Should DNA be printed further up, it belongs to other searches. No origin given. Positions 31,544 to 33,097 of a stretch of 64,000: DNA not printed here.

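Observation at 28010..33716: Module 2: a tailoring-rich cluster suggesting an N-acetylated, C-methylated amino-deoxyhexose donor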

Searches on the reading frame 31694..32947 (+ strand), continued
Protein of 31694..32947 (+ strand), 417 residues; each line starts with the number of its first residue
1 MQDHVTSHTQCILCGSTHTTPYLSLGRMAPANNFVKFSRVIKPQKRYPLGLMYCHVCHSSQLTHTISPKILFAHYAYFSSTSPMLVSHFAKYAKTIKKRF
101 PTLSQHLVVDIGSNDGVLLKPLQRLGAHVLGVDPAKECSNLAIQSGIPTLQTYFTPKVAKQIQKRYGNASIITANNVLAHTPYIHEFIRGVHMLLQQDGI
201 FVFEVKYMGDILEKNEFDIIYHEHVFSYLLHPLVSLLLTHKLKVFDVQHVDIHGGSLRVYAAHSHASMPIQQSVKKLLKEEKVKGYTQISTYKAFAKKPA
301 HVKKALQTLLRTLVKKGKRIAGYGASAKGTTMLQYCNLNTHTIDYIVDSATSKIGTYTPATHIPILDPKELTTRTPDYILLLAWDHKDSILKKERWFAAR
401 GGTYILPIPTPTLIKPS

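Call 52: find_encoding_contigs(protein=P0090, flank=8000, max_places=1)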
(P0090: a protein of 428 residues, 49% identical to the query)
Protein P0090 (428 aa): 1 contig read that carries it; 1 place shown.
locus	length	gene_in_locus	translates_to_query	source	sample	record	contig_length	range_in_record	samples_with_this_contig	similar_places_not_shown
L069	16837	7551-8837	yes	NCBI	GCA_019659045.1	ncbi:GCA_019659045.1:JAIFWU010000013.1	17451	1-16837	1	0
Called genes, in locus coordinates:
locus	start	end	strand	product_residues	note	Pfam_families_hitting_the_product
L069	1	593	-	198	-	?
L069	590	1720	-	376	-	PF00963:Cohesin, PF17957:Big_7 (weak)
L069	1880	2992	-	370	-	-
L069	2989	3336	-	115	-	PF05635:23S_rRNA_IVP, PF22296:bAvd (weak)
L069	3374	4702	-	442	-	PF00041:fn3 (weak), PF17936:Big_6 (faint), PF00404:Dockerin_1 (weak)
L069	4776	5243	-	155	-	-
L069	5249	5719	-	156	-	-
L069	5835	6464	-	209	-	-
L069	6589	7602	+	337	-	PF01073:3Beta_HSD, PF01370:Epimerase, PF04321:RmlD_sub_bind, PF16363:GDP_Man_Dehyd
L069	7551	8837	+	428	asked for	PF08421:Methyltransf_13, PF13489:Methyltransf_23, PF08241:Methyltransf_11 (weak), PF08242:Methyltransf_12, PF08484:Methyltransf_14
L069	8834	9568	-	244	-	PF00535:Glycos_transf_2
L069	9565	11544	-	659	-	-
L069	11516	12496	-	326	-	PF13354:Beta-lactamase2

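Call 76: search_protein_families(library=ncbifam, proteins=[L069:6589-7602:+, L068:6954-7991:+, L065:7085-8014:+, L065:9295-10227:+, L065:10228-10929:+, L066:7085-8014:+], max_evalue=1e-15)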
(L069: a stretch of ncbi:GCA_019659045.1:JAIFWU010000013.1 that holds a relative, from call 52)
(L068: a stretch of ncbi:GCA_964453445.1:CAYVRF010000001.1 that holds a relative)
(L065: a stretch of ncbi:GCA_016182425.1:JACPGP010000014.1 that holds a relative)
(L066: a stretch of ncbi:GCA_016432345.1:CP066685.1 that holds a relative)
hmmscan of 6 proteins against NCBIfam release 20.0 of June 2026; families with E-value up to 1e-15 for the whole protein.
L069:6589-7602:+ (337 aa): 3 families
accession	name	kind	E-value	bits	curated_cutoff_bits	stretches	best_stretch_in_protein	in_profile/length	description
TIGR01179.1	galE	equivalog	2.3e-21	76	262.3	1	10-176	3-178/332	UDP-glucose 4-epimerase GalE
TIGR04180.1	EDH_00030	hypoth_equivalog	2e-20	73.1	475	1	10-270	2-267/297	NAD-dependent 4,6-dehydratase LegB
TIGR02197.1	heptose_epim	equivalog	6.1e-16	58.5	274.6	1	10-265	2-266/316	ADP-glyceromanno-heptose 6-epimerase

L068:6954-7991:+ (345 aa): 3 families
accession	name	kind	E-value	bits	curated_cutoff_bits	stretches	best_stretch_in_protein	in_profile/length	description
TIGR04180.1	EDH_00030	hypoth_equivalog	4.4e-20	72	475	1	8-262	1-259/297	NAD-dependent 4,6-dehydratase LegB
TIGR01179.1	galE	equivalog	1.8e-18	66.4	262.3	0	7-171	1-173/332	UDP-glucose 4-epimerase GalE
TIGR01181.1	dTDP_gluc_dehyt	equivalog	2.8e-16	59.5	365.1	1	8-310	2-316/321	dTDP-glucose 4,6-dehydratase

L065:7085-8014:+ (309 aa): 3 families
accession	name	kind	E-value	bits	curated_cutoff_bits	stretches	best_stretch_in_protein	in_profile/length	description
TIGR01181.1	dTDP_gluc_dehyt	equivalog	1.4e-32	113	365.1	1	2-301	1-309/321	dTDP-glucose 4,6-dehydratase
TIGR01179.1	galE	equivalog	3.2e-20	72.2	262.3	1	3-167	2-159/332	UDP-glucose 4-epimerase GalE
NF007490.0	PRK10084.1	subfamily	7.3e-17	61.4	649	0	1-298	1-329/361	dTDP-glucose 4,6-dehydratase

L065:9295-10227:+ (310 aa): 5 families
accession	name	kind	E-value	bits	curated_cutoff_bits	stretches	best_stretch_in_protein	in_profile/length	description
TIGR01179.1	galE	equivalog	2.1e-21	76.1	262.3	1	2-158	1-161/332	UDP-glucose 4-epimerase GalE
TIGR01181.1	dTDP_gluc_dehyt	equivalog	1.4e-20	73.6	365.1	1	3-300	2-312/321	dTDP-glucose 4,6-dehydratase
NF008872.0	PRK11908.1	equivalog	1.8e-18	66.7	294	0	2-136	3-137/349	bifunctional UDP-4-keto-pentose/UDP-xylose synthase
TIGR04180.1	EDH_00030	hypoth_equivalog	3.7e-17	62.3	475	1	3-251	1-256/297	NAD-dependent 4,6-dehydratase LegB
TIGR02197.1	heptose_epim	equivalog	1.5e-16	60.5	274.6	1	3-260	1-273/316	ADP-glyceromanno-heptose 6-epimerase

L065:10228-10929:+ (233 aa): 11 families
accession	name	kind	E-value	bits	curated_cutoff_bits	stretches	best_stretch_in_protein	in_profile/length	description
NF049965.1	GlMnHpPGnyltfHddC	equivalog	4.6e-44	150.7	300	1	8-227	3-216/221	D-glycero-D-manno-heptose 1-phosphate guanosyltransferase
NF052502.1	man1P_GTase_Rv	exception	5e-44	150.6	440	1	8-227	3-225/352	mannose-1-phosphate guanylyltransferase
NF041313.1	UDPGP_AglF_Halo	equivalog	9e-28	97.3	400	1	7-181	2-177/234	UTP--glucose-1-phosphate uridylyltransferase AglF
TIGR03992.1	Arch_glmU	subfamily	2.5e-27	95.8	292.1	1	7-184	2-174/393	bifunctional sugar-1-phosphate nucleotidylyltransferase/acetyltransferase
NF045761.1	NAMPUrTaseMurU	equivalog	8.2e-25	88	250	1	8-229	3-224/226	N-acetylmuramate alpha-1-phosphate uridylyltransferase MurU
TIGR01208.1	rmlA_long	equivalog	5.3e-22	78.2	320.25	1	8-183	2-179/353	glucose-1-phosphate thymidylyltransferase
TIGR01173.1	glmU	equivalog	2.9e-19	69.3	366.85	1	8-184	3-178/452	bifunctional UDP-N-acetylglucosamine diphosphorylase/glucosamine-1-phosphate N-acetyltransferase GlmU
NF003670.0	PRK05293.1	equivalog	5.6e-18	65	470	1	77-229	90-255/382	glucose-1-phosphate adenylyltransferase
TIGR02623.1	G1P_cyt_trans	equivalog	6.8e-17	61.8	300.25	0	89-214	106-227/255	glucose-1-phosphate cytidylyltransferase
TIGR01207.1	rmlA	equivalog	2e-16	60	360.65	1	9-181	3-178/286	glucose-1-phosphate thymidylyltransferase RfbA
NF010934.1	PRK14354.1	equivalog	2.4e-16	59.3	450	1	8-183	2-177/447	bifunctional UDP-N-acetylglucosamine diphosphorylase/glucosamine-1-phosphate N-acetyltransferase GlmU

L066:7085-8014:+ (309 aa): 4 families
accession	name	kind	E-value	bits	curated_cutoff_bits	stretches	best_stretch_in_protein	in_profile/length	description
TIGR01181.1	dTDP_gluc_dehyt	equivalog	1.5e-31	109.7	365.1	1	2-302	1-310/321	dTDP-glucose 4,6-dehydratase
TIGR01179.1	galE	equivalog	7.1e-24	84.2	262.3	1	3-181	2-178/332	UDP-glucose 4-epimerase GalE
TIGR04180.1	EDH_00030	hypoth_equivalog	1.6e-16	60.3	475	1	4-287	2-293/297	NAD-dependent 4,6-dehydratase LegB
NF007490.0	PRK10084.1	subfamily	6.6e-16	58.2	649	0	1-302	1-333/361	dTDP-glucose 4,6-dehydratase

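Call 82: search_protein_representatives(protein=window:31694-32947:+)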
Query: 417 residues. Proteins with E-value up to 0.001 (for the whole library): 15226; up to 1e-10: 9079; up to 1e-30: 3920. The best 150 are listed.
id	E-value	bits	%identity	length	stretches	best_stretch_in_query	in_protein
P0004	8.9e-166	568.3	60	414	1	4-415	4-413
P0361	1.8e-129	448.7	47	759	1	5-413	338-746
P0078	1.5e-127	442.4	50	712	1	9-410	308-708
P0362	1.3e-110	386.6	43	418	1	6-414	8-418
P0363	3.8e-109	381.8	43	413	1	3-410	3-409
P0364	2.9e-108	378.9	43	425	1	5-414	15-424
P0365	2.1e-105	369.5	43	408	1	11-414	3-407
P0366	1.0e-99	350.8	43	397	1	22-414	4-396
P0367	1.4e-99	350.3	41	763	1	10-409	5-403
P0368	2.1e-98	346.4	42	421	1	10-415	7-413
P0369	2.6e-94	332.9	40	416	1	3-410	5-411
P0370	2.9e-94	332.8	40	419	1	9-410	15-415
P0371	4.2e-93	329.0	40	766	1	7-415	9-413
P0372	6.3e-93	328.4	40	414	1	9-414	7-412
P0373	6.7e-93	328.3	40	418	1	9-413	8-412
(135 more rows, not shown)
